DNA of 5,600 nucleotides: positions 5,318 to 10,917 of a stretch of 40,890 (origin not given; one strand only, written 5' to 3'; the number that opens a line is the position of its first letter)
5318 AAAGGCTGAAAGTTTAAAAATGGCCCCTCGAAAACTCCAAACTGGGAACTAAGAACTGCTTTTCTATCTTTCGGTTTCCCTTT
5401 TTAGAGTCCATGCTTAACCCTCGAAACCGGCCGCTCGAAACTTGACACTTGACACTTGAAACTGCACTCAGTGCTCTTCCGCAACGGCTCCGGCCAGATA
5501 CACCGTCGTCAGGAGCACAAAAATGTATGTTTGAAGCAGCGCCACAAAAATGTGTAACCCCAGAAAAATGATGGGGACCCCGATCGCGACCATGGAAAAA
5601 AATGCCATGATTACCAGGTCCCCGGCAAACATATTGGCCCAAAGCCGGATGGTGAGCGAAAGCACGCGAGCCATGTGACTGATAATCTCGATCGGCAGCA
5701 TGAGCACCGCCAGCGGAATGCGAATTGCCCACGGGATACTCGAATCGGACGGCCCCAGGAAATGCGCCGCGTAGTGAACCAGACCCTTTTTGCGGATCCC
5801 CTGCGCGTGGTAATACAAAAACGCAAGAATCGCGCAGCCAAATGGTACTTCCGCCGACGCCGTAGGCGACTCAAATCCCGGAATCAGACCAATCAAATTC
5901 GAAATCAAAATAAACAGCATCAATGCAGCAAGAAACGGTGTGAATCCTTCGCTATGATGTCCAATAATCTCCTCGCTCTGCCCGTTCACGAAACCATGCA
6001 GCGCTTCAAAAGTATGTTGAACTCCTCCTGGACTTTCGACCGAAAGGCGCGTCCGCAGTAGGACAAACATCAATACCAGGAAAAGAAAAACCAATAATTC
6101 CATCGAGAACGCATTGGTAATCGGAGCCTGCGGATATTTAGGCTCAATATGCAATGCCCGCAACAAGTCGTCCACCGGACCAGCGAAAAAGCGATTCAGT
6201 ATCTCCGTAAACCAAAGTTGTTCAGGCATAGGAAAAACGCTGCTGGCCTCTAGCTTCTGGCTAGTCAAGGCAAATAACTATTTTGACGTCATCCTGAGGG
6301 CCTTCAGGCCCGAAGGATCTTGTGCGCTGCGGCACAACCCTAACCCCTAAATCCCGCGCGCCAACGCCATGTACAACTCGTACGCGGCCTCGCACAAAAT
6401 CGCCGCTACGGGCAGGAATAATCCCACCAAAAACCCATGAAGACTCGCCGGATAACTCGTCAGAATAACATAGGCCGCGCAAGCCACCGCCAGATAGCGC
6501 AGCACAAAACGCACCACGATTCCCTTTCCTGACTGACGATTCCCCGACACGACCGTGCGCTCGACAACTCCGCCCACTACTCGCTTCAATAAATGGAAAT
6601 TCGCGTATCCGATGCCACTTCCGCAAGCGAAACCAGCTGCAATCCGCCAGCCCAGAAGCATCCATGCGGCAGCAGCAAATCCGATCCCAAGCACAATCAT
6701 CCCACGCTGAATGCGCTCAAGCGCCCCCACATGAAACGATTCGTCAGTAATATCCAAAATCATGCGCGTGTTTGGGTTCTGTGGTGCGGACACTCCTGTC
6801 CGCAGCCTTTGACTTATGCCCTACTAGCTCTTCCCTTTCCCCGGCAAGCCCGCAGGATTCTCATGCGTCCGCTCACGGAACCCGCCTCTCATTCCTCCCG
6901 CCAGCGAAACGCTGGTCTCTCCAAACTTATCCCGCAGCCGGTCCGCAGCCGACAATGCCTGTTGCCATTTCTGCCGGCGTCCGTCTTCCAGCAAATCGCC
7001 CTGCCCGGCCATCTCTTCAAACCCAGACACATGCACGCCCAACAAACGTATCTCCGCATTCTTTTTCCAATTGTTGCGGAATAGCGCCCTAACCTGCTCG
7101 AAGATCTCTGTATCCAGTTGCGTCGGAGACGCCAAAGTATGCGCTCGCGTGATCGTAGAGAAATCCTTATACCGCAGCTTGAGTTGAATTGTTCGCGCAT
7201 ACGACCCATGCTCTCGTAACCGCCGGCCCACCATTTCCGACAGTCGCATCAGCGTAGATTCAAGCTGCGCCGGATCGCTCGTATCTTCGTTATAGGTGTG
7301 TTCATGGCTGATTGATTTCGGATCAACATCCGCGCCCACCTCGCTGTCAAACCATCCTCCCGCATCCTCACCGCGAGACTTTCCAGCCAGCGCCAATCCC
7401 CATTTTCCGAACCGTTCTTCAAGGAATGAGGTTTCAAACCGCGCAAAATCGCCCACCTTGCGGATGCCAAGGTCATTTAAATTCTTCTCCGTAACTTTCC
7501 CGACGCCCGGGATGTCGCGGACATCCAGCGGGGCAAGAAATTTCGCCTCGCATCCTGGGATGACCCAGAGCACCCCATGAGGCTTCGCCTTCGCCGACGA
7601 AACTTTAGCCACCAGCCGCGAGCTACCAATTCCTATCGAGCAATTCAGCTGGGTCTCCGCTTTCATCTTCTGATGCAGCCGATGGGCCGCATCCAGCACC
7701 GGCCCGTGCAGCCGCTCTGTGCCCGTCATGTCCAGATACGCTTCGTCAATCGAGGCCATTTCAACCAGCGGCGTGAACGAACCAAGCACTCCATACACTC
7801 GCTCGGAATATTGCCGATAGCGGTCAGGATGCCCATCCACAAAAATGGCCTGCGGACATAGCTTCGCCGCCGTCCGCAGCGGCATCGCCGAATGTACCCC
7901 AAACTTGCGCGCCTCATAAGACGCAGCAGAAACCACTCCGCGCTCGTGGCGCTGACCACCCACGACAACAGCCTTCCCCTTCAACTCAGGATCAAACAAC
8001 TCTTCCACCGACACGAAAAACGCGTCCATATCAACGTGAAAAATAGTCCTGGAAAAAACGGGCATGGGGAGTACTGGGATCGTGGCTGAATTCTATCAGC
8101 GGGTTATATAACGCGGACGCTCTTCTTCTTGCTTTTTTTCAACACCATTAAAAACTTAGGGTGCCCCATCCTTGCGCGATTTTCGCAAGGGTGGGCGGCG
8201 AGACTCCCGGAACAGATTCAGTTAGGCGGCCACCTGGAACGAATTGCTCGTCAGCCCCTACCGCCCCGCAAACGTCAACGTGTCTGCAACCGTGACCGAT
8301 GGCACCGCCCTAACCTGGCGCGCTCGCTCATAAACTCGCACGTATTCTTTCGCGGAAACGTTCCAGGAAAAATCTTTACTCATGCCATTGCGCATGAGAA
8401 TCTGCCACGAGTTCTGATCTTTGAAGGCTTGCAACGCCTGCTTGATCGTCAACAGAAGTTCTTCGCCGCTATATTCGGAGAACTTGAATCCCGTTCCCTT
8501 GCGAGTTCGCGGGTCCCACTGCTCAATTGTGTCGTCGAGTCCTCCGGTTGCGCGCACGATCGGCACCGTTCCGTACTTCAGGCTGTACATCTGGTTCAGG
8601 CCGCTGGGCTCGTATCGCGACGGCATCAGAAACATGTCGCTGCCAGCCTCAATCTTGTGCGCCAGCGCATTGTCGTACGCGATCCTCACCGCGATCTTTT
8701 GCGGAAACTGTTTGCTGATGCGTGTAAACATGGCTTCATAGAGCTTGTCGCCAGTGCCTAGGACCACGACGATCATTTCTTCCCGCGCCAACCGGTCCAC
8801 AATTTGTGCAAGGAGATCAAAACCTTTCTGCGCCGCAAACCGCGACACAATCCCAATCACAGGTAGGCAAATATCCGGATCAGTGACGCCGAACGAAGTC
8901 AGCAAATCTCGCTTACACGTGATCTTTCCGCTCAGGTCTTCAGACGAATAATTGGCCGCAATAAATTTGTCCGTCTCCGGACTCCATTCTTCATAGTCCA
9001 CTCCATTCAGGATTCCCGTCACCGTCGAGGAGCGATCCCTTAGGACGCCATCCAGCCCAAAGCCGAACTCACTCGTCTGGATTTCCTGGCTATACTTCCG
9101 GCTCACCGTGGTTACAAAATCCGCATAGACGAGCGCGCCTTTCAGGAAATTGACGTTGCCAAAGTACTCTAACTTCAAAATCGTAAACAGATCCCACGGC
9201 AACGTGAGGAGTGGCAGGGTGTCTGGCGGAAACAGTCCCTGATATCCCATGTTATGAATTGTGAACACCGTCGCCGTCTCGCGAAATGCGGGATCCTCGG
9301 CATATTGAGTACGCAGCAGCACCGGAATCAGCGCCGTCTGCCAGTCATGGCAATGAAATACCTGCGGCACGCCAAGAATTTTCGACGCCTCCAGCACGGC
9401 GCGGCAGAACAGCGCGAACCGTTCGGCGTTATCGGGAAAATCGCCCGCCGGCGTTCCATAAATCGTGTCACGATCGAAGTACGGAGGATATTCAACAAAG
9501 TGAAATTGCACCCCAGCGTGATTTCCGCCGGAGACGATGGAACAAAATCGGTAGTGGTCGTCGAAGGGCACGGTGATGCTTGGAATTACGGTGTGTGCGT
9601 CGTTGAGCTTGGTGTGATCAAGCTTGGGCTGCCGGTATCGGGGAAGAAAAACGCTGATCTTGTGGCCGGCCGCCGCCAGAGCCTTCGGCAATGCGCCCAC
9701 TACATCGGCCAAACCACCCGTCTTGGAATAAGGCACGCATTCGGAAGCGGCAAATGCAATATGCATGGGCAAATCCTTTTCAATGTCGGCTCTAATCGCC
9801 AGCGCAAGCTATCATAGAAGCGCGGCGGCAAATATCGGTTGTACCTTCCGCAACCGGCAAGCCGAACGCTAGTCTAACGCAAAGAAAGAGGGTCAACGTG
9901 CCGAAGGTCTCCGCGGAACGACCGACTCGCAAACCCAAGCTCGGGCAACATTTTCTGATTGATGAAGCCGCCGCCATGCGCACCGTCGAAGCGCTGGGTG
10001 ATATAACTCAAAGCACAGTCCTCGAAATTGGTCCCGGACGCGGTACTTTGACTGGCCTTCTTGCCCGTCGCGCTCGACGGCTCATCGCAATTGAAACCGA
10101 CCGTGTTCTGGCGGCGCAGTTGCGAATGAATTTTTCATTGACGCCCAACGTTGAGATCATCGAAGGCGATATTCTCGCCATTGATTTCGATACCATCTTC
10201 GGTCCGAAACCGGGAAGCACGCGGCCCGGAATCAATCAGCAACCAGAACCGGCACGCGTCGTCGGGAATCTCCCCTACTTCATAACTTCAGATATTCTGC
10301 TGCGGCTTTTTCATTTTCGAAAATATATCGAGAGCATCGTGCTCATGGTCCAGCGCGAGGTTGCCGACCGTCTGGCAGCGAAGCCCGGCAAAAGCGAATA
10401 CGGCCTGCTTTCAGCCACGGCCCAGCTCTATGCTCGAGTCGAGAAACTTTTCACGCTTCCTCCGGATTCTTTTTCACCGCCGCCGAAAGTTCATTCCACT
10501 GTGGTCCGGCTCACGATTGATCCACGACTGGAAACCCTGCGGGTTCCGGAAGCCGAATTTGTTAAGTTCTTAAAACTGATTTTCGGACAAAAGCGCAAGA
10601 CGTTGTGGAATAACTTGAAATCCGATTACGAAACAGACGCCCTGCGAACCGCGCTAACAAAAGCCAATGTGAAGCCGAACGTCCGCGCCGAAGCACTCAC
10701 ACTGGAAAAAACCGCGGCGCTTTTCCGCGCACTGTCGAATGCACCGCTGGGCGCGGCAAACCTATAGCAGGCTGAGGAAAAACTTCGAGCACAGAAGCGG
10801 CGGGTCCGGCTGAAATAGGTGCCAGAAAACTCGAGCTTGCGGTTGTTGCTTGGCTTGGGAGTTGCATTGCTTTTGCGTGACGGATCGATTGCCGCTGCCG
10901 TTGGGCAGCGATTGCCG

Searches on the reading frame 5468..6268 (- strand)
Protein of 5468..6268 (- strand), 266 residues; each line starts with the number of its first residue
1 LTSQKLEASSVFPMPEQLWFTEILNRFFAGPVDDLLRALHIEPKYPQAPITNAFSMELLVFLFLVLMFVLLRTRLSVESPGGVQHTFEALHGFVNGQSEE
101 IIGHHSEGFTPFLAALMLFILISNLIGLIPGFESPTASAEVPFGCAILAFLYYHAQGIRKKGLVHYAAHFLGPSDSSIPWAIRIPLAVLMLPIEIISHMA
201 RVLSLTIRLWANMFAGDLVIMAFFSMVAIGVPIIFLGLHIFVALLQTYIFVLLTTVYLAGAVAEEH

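Call 86: search_protein_families(library=pfam, proteins=[window:5468-6268:-], max_evalue=0.00001)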
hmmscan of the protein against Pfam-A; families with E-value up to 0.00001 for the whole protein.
window:5468-6268:- (266 aa): 1 family
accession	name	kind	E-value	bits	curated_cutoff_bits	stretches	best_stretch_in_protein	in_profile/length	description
PF00119.25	ATP-synt_A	-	1.4e-49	169.4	33.9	1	58-258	5-216/217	ATP synthase A chain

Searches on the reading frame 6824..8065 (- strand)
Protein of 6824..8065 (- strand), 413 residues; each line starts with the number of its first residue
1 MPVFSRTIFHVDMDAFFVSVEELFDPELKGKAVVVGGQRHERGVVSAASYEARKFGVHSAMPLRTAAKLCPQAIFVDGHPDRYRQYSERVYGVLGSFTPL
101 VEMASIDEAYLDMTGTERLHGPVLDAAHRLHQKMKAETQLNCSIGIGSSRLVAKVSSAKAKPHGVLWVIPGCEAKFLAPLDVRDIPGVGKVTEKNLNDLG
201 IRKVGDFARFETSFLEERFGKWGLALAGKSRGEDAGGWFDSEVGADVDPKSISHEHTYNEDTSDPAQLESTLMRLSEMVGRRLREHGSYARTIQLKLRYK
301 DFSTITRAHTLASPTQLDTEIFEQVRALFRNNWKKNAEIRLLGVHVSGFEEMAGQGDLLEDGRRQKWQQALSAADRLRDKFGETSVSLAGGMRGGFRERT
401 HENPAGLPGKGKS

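Call 86: search_protein_families(library=pfam, proteins=[window:6824-8065:-], max_evalue=0.00001)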
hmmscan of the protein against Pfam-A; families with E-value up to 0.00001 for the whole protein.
window:6824-8065:- (413 aa): 4 families
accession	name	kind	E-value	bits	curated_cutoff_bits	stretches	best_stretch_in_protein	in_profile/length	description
PF00817.25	IMS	-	5.2e-51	172.9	23.2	1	11-157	1-147/148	impB/mucB/samB family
PF11799.13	IMS_C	-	4.4e-33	114.4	20.7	1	249-358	1-109/109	impB/mucB/samB family C-terminal domain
PF11798.14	IMS_HHH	-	1.4e-09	38.1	24.4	1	170-201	1-32/32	IMS family HHH motif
PF21999.2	IMS_HHH_1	-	5.2e-07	30.5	27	1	183-234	1-53/53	DNA polymerase-iota, thumb domain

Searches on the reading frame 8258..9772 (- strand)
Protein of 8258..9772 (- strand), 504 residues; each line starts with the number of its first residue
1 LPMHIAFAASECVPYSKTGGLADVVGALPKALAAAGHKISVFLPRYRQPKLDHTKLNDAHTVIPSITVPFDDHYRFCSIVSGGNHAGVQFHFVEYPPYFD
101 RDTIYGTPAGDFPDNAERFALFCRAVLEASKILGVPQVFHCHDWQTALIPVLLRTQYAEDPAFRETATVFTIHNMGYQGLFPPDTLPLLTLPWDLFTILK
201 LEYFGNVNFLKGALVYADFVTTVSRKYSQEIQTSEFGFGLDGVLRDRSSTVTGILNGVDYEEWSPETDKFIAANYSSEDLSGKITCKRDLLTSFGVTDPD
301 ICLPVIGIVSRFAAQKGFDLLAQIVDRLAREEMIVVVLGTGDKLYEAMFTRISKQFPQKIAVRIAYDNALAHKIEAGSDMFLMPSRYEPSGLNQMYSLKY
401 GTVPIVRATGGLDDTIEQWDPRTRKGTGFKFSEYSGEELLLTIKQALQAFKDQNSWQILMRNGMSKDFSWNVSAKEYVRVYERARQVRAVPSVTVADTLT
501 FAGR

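Call 86: search_protein_families(library=pfam, proteins=[window:8258-9772:-], max_evalue=0.00001)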
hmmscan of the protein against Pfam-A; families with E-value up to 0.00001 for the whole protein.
window:8258-9772:- (504 aa): 4 families
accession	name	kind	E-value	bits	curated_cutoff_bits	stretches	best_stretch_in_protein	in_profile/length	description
PF08323.17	Glyco_transf_5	-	2.9e-86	289.5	22.7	1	4-245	1-238/239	Starch synthase catalytic domain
PF00534.26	Glycos_transf_1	-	9.1e-12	45.3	26.4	1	304-454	16-163/172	Glycosyl transferases group 1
PF13692.12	Glyco_trans_1_4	-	1.8e-07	32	27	1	304-419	2-118/142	Glycosyl transferases group 1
PF13439.12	Glyco_transf_4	-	1.2e-06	29.1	28.5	0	19-231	2-148/170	Glycosyltransferase Family 4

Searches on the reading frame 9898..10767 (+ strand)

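Call 86: search_protein_families(library=pfam, proteins=[window:9898-10767:+], max_evalue=0.00001)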
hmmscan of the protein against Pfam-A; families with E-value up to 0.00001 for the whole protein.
window:9898-10767:+ (289 aa): 1 family
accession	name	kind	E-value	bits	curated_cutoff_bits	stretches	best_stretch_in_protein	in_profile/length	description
PF00398.26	RrnaAD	-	8.5e-53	179.6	24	1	12-279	5-261/263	Ribosomal RNA adenine dimethylase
